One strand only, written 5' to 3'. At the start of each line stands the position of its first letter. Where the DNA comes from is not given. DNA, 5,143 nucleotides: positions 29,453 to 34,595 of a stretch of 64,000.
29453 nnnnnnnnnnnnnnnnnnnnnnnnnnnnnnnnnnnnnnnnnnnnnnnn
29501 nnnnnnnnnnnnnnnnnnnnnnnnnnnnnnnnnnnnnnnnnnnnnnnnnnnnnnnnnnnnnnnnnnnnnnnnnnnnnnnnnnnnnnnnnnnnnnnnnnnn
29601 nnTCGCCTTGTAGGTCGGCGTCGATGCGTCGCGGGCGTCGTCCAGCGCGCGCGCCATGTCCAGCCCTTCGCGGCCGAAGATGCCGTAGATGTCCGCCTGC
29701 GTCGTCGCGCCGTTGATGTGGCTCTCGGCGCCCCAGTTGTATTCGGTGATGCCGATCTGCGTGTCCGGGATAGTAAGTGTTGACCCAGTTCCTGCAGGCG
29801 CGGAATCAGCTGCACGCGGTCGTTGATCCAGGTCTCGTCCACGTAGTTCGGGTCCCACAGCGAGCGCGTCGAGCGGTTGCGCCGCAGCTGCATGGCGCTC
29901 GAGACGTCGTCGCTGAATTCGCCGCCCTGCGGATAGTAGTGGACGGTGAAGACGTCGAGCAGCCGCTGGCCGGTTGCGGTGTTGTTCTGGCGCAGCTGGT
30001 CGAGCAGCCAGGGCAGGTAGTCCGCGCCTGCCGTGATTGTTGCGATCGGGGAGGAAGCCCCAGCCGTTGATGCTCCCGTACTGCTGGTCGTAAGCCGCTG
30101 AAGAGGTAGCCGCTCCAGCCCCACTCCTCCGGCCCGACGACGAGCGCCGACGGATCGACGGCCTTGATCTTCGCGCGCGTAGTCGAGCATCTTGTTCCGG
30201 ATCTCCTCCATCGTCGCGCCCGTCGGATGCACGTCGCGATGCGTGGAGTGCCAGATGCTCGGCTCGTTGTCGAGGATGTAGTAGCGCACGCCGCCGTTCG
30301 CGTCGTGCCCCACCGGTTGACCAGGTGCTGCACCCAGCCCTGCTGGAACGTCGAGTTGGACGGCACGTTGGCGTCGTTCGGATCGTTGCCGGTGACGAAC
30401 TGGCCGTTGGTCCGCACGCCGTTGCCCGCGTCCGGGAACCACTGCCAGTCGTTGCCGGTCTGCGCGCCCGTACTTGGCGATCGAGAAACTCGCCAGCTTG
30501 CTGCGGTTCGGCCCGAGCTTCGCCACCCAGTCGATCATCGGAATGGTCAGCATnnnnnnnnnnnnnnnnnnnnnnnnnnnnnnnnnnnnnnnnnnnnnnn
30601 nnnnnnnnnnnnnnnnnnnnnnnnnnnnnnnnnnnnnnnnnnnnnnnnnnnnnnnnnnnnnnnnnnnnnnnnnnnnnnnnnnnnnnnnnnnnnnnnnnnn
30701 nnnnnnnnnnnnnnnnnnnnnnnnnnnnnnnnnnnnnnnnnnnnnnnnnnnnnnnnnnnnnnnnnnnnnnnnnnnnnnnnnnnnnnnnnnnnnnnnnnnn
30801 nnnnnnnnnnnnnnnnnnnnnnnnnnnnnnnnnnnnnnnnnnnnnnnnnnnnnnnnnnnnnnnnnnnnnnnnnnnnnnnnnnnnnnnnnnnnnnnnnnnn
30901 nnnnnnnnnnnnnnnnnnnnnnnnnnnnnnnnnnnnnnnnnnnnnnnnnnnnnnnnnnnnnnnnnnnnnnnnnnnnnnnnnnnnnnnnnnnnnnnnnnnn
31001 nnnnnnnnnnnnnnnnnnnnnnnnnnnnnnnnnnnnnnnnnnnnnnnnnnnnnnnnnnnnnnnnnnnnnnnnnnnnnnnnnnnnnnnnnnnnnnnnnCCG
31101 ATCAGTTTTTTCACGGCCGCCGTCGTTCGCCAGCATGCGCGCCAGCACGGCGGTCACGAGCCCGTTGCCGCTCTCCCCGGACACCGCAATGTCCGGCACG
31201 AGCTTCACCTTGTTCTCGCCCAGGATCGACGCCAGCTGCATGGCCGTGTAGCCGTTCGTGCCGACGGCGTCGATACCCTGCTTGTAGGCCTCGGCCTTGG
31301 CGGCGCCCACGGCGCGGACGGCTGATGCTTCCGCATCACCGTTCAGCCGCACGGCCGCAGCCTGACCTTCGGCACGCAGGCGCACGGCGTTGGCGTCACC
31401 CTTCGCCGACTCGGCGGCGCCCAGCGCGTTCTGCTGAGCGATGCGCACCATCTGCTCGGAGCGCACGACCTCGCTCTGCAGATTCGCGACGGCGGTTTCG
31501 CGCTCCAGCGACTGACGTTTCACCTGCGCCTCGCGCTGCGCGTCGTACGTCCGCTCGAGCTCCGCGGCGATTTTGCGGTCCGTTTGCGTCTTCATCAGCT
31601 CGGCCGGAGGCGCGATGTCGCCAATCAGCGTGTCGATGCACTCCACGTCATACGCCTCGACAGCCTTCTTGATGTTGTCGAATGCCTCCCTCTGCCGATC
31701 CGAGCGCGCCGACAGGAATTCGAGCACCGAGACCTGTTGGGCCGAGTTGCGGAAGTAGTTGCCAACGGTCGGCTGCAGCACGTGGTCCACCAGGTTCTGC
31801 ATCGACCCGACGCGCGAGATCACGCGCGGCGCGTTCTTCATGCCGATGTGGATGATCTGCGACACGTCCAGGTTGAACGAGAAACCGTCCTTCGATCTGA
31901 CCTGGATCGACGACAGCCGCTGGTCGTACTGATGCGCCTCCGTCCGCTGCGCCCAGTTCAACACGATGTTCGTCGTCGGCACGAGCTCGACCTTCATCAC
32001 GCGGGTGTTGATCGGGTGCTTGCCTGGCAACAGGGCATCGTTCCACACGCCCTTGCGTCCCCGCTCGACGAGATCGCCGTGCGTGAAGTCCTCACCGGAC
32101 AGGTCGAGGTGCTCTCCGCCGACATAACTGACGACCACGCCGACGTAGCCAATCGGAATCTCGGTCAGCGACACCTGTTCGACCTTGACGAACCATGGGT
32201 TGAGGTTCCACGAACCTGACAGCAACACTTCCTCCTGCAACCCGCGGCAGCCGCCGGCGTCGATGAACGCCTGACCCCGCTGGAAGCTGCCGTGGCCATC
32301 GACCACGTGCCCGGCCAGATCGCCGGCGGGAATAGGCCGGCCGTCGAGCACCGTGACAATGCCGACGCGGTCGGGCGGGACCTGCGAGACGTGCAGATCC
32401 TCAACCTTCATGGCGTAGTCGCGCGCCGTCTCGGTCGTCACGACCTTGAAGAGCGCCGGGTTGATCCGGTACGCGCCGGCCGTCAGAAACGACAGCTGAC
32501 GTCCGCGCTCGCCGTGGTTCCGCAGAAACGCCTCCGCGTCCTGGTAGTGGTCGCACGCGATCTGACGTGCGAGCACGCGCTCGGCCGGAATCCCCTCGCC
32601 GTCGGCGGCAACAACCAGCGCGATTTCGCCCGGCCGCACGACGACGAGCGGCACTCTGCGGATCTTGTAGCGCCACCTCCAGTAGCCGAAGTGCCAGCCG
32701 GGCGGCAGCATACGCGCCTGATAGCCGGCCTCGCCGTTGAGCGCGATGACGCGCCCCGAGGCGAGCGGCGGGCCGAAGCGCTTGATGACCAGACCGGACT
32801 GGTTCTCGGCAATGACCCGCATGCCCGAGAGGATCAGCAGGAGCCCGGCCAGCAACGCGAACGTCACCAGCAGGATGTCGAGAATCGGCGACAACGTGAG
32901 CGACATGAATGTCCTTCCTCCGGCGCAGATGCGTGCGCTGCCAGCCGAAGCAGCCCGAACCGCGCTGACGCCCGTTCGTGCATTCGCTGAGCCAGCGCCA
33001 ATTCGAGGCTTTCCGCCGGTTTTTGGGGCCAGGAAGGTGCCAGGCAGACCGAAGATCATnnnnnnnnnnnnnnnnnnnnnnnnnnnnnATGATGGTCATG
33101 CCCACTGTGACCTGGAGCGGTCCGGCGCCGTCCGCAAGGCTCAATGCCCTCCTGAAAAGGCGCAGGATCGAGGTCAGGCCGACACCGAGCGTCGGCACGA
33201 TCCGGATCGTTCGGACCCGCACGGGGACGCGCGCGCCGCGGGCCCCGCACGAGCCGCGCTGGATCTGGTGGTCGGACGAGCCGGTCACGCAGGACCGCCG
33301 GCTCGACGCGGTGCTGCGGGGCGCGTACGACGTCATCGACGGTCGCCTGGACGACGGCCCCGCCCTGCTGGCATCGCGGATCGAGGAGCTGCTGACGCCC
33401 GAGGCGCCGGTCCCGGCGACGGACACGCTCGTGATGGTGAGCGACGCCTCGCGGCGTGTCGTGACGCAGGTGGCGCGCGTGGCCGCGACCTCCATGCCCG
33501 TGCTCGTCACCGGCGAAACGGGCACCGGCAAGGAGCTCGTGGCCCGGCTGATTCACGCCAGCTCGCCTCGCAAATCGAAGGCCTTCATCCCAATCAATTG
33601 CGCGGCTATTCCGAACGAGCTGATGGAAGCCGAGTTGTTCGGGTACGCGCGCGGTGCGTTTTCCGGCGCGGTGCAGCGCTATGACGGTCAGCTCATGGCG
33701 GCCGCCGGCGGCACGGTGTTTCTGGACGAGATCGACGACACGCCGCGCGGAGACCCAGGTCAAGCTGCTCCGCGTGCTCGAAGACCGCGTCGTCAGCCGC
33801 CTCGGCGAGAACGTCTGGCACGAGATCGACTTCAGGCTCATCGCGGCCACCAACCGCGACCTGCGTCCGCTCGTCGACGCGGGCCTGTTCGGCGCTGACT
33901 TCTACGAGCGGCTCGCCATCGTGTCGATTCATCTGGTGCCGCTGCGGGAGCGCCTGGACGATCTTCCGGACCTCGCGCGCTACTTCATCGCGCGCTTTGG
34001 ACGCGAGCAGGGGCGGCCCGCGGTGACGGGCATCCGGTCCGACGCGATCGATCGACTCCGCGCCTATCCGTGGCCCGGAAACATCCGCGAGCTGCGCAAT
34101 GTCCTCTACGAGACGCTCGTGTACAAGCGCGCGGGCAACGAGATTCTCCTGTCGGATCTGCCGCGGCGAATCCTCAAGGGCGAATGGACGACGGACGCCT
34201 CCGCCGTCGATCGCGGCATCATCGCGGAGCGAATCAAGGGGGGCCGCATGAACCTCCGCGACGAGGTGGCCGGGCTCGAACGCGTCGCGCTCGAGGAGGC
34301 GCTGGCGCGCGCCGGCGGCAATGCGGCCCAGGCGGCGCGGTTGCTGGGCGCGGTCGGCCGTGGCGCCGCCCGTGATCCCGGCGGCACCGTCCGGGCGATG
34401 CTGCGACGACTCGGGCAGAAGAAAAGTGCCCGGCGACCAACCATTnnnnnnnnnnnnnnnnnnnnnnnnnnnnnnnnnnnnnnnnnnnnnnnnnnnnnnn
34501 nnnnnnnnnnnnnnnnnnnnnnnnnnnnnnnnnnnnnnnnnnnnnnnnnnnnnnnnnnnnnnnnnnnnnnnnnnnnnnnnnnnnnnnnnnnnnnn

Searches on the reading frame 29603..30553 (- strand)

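Call 16: search_protein_families(library=pfam, proteins=[window:29603-30553:-], max_evalue=0.001)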
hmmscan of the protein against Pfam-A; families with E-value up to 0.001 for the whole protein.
window:29603-30553:- (317 aa): 1 family
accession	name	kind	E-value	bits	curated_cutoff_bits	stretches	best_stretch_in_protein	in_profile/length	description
PF12891.13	Glyco_hydro_44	-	5.6e-32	111.9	25.1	1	1-209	31-222/223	Glycoside hydrolase family 44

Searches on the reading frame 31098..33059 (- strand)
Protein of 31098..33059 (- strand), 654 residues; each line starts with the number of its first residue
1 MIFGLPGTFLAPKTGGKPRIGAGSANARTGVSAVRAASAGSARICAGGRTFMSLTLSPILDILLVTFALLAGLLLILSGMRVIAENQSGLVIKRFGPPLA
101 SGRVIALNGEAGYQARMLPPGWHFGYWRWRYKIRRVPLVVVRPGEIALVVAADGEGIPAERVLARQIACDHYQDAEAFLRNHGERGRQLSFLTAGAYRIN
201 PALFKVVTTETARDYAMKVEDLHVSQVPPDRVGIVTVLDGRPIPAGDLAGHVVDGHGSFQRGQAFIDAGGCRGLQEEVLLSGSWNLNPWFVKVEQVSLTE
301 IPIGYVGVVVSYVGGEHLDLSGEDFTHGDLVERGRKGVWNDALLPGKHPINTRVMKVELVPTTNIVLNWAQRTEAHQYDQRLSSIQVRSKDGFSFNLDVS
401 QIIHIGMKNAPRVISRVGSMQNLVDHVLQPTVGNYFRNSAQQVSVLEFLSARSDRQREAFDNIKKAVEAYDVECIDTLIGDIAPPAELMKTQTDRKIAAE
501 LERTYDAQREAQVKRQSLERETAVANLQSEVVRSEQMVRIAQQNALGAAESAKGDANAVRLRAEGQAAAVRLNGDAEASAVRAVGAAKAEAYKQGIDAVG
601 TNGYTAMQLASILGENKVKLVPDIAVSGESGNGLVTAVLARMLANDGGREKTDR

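Call 16: search_protein_families(library=pfam, proteins=[window:31098-33059:-], max_evalue=0.001)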
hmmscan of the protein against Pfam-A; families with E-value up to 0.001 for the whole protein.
window:31098-33059:- (654 aa): 1 family
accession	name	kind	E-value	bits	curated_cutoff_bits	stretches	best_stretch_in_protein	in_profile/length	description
PF01145.31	Band_7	-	2.1e-22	80.4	23.6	1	332-511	19-167/176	SPFH domain / Band 7 family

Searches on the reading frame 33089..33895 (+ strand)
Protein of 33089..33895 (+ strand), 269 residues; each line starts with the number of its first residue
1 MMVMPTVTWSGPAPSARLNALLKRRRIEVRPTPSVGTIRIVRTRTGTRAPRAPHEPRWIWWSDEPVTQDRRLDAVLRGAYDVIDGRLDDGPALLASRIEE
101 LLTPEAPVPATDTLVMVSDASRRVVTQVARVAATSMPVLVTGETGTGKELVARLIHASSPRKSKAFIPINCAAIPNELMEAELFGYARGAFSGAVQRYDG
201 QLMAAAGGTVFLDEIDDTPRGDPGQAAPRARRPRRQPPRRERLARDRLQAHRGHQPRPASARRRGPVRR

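Call 16: search_protein_families(library=pfam, proteins=[window:33089-33895:+], max_evalue=0.001)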
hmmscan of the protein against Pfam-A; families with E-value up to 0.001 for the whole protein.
window:33089-33895:+ (269 aa): 4 families
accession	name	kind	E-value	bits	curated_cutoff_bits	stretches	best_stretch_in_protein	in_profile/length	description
PF00158.32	Sigma54_activat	-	2.2e-38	132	20.2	1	116-219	3-106/168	Sigma-54 interaction domain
PF14532.12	Sigma54_activ_2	-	1.8e-10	41.6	25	1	118-181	4-67/138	Sigma-54 interaction domain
PF07728.20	AAA_5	-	0.0006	20.3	22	0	137-218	1-78/139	AAA domain (dynein-related subfamily)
PF13191.12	AAA_16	-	0.00095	20.1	32.6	0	126-228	14-104/167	AAA ATPase domain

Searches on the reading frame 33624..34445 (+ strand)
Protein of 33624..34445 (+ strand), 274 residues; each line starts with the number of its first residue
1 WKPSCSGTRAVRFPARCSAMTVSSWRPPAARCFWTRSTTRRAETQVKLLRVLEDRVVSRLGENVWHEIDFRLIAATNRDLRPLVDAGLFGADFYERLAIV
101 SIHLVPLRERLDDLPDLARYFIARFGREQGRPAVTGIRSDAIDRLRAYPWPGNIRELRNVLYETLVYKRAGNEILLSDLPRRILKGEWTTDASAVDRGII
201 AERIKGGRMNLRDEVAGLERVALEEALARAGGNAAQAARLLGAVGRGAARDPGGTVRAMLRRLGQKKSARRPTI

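Call 16: search_protein_families(library=pfam, proteins=[window:33624-34445:+], max_evalue=0.001)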
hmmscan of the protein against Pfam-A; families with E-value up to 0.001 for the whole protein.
window:33624-34445:+ (274 aa): 3 families
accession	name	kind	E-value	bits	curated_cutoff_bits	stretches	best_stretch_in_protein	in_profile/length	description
PF25601.1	AAA_lid_14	-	1.8e-21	76.2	27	1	108-190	1-81/87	AAA+ ATPase lid domain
PF00158.32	Sigma54_activat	-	1.5e-14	54.5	20.2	1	42-103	107-168/168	Sigma-54 interaction domain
PF02954.25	HTH_8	-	1.6e-05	24.9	22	1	218-242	5-29/42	Bacterial regulatory protein, Fis family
